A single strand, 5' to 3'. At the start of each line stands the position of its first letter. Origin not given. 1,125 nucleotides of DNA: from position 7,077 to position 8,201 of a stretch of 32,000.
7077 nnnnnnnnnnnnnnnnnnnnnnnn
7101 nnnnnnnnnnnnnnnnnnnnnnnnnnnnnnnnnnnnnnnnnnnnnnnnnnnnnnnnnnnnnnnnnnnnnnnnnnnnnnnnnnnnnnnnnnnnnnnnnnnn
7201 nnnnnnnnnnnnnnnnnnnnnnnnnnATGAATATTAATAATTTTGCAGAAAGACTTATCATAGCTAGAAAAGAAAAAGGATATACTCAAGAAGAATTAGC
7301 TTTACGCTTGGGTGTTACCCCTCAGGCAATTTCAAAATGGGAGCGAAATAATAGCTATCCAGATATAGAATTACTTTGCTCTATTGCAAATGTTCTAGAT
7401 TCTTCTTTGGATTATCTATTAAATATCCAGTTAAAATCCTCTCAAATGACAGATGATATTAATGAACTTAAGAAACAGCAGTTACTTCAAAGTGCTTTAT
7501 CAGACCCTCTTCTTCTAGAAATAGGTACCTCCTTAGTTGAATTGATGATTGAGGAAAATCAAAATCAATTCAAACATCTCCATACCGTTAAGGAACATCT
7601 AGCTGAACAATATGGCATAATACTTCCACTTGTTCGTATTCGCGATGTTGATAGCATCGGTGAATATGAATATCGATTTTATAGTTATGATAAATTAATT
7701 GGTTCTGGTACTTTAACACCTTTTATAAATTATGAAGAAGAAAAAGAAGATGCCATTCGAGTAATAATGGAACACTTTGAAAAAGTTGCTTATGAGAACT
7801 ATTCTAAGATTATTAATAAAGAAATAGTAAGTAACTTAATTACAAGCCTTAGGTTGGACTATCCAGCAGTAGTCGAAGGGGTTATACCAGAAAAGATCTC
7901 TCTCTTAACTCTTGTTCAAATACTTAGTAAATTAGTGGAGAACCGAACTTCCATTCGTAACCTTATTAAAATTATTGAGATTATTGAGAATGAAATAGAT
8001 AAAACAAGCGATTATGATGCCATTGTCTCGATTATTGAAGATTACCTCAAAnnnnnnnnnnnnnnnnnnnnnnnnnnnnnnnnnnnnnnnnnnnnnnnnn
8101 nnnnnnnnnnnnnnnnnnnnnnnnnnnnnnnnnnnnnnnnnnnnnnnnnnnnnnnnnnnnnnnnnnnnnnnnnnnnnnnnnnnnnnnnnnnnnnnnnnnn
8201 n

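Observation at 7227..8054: Transcription-factor HTH fused to a fragment of the type III export-gate protein FlhA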

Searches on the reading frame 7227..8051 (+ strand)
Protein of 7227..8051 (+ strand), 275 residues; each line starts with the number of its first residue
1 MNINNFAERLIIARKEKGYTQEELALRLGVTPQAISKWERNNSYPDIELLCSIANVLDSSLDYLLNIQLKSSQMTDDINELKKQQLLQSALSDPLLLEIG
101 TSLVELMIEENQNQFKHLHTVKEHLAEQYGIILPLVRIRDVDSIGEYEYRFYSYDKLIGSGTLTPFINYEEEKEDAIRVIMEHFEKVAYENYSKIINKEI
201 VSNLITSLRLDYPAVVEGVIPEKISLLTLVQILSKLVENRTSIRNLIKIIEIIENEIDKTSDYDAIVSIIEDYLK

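Call 3: search_protein_families(library=pfam, proteins=[window:7227-8051:+], max_evalue=10)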
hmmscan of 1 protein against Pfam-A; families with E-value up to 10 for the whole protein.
window:7227-8051:+ (275 aa): 20 families
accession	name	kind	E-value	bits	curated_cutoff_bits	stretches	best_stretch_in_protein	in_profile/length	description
PF00771.25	FHIPEP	-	4.1e-22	78.9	29.1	2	175-270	452-548/657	FHIPEP family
PF01381.28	HTH_3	-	4.4e-17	62.3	23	1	13-64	4-55/55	Helix-turn-helix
PF12844.13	HTH_19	-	3.8e-10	39.9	30.2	1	8-66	2-60/64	Helix-turn-helix domain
PF13560.12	HTH_31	-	5.8e-06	27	27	1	6-58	2-55/64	Helix-turn-helix domain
PF07022.19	Phage_CI_repr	-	1.3e-05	25.9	22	1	20-65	14-58/65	Bacteriophage CI repressor helix-turn-helix domain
PF13443.12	HTH_26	-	0.0011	19.5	22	1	12-62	4-55/63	Cro/C1-type HTH DNA-binding domain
PF13384.12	HTH_23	-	0.0073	16.5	24.6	1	8-40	6-39/50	Homeodomain-like domain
PF04545.22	Sigma70_r4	-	0.0088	16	24.1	1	10-40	12-42/50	Sigma-70, region 4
PF13518.12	HTH_28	-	0.011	16.3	25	1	11-40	5-34/52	Helix-turn-helix domain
PF15943.11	YdaS_toxin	-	0.016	15.4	30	1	21-40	11-30/65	Bacterial toxin YdaS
PF14549.12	P22_Cro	-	0.021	15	30.2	1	21-39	12-30/60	DNA-binding transcriptional regulator Cro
PF04152.19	Mre11_DNA_bind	-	0.037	14.6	25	1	101-147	43-88/178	Mre11 DNA-binding presumed domain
PF01527.26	HTH_Tnp_1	-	0.038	14.6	24.1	1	11-41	15-46/75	Transposase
PF08281.18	Sigma70_r4_2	-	0.062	13.4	25.7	1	10-37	18-45/54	Sigma-70, region 4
PF07037.17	YfeC-like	-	0.068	13.9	22.9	1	20-118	2-104/122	Transcription regulator YfeC-like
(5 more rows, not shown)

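Call 4: search_protein_families(library=ncbifam, proteins=[window:7227-8051:+], max_evalue=10)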
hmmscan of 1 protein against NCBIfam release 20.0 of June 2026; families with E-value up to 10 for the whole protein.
window:7227-8051:+ (275 aa): 23 families
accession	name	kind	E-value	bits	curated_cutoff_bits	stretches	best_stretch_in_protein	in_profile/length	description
TIGR01398.1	FlhA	equivalog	5.9e-22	77.7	772.1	2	175-270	467-562/678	flagellar biosynthesis protein FlhA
NF041951.1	phage_RstR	subfamily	1.4e-14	54.2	80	1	5-76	2-73/108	RstR family transcriptional repressor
TIGR01399.1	hrcV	equivalog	1.6e-08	33.5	692.25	2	74-187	327-438/677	type III secretion system export apparatus subunit SctV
NF007257.0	PRK09706.1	subfamily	2.7e-08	33.7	101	1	1-65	1-65/135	transcriptional repressor DicA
NF047948.1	male_kill_WMK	equivalog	2.4e-06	27.3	300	1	14-83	171-244/300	WO male-killing family protein Wmk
TIGR00270.2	TIGR00270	equivalog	2.6e-06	27.3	110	1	3-60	73-130/159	multiprotein bridging factor aMBF1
NF052239.1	antitox_spr1629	equivalog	3.1e-06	26.5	335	1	9-72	6-69/377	spr1629 family repressor/antitoxin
NF003162.0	PRK04140.1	equivalog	6.9e-06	25.3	263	1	9-105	130-223/317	transcriptional regulator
NF004571.0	PRK05910.1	equivalog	1.8e-05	23.4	670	1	179-274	383-474/584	type III secretion system protein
TIGR03830.1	CxxCG_CxxCG_HTH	subfamily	1.9e-05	24.5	61.8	1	13-46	73-106/127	type II TA system antitoxin MqsA family protein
NF007271.0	PRK09726.1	equivalog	2.8e-05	24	79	1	6-73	13-79/88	type II toxin-antitoxin system antitoxin HipB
TIGR03070.1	couple_hipB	subfamily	3e-05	23.9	71.65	1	12-59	9-56/58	type II toxin-antitoxin system Y4mF family antitoxin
NF010465.0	PRK13890.1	equivalog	0.00043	20.4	96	1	14-82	14-82/121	conjugal transfer protein TrbA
NF007408.0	PRK09943.1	equivalog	0.0007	19.2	211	1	7-72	9-74/185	HTH-type transcriptional regulator PuuR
NF006015.0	PRK08154.1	subfamily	0.0012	18.1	204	1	4-84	29-109/314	anaerobic benzoate catabolism transcriptional regulator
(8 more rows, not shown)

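Call 5: search_solved_structures(query=window:7227-8051:+, max_evalue=10, show_alignments=3)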
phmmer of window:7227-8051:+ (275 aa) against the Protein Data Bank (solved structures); distinct sequences matched with E-value up to 10: 61 (the best 60 are shown).
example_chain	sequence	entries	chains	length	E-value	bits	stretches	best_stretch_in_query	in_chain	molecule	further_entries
3mix_A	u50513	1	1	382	2.1e-13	53.8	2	176-267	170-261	Flagellar biosynthesis protein flhA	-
12dv_B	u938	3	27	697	2.5e-08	37.1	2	178-262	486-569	Flagellar biosynthesis protein FlhA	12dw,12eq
7t8i_A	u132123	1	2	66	1.1e-06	31.7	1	6-65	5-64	Phage element (ICEBs1)transcriptional regulator (Xre family)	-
6ai1_A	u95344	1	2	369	1.2e-06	31.6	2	176-270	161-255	Flagellar biosynthesis protein FlhA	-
6ai0_A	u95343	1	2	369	1.2e-06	31.6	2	176-270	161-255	Flagellar biosynthesis protein FlhA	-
6ai2_A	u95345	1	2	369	1.2e-06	31.6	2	176-270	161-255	Flagellar biosynthesis protein FlhA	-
7ctn_A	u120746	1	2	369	1.4e-06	31.4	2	176-270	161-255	Flagellar biosynthesis protein FlhA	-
3a5i_A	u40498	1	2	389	1.5e-06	31.3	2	176-270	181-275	Flagellar biosynthesis protein flhA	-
6ai3_A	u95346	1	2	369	1.5e-06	31.3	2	177-270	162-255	Flagellar biosynthesis protein FlhA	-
6ch1_A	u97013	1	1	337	3.2e-06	30.3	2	176-270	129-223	Flagellar biosynthesis protein FlhA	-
6ch2_A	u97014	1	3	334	4.6e-06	29.7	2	176-270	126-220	Flagellar biosynthesis protein FlhA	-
6ch3_A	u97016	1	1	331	5e-06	29.6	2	176-270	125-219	Flagellar biosynthesis protein FlhA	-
1adr_A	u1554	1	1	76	5.4e-06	29.5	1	1-71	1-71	P22 C2 REPRESSOR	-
36hw_A2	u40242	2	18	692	8.4e-06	28.9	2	176-269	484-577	Flagellar biosynthesis protein FlhA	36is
2r1j_L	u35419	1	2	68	1.7e-05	27.9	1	1-66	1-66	Repressor protein C2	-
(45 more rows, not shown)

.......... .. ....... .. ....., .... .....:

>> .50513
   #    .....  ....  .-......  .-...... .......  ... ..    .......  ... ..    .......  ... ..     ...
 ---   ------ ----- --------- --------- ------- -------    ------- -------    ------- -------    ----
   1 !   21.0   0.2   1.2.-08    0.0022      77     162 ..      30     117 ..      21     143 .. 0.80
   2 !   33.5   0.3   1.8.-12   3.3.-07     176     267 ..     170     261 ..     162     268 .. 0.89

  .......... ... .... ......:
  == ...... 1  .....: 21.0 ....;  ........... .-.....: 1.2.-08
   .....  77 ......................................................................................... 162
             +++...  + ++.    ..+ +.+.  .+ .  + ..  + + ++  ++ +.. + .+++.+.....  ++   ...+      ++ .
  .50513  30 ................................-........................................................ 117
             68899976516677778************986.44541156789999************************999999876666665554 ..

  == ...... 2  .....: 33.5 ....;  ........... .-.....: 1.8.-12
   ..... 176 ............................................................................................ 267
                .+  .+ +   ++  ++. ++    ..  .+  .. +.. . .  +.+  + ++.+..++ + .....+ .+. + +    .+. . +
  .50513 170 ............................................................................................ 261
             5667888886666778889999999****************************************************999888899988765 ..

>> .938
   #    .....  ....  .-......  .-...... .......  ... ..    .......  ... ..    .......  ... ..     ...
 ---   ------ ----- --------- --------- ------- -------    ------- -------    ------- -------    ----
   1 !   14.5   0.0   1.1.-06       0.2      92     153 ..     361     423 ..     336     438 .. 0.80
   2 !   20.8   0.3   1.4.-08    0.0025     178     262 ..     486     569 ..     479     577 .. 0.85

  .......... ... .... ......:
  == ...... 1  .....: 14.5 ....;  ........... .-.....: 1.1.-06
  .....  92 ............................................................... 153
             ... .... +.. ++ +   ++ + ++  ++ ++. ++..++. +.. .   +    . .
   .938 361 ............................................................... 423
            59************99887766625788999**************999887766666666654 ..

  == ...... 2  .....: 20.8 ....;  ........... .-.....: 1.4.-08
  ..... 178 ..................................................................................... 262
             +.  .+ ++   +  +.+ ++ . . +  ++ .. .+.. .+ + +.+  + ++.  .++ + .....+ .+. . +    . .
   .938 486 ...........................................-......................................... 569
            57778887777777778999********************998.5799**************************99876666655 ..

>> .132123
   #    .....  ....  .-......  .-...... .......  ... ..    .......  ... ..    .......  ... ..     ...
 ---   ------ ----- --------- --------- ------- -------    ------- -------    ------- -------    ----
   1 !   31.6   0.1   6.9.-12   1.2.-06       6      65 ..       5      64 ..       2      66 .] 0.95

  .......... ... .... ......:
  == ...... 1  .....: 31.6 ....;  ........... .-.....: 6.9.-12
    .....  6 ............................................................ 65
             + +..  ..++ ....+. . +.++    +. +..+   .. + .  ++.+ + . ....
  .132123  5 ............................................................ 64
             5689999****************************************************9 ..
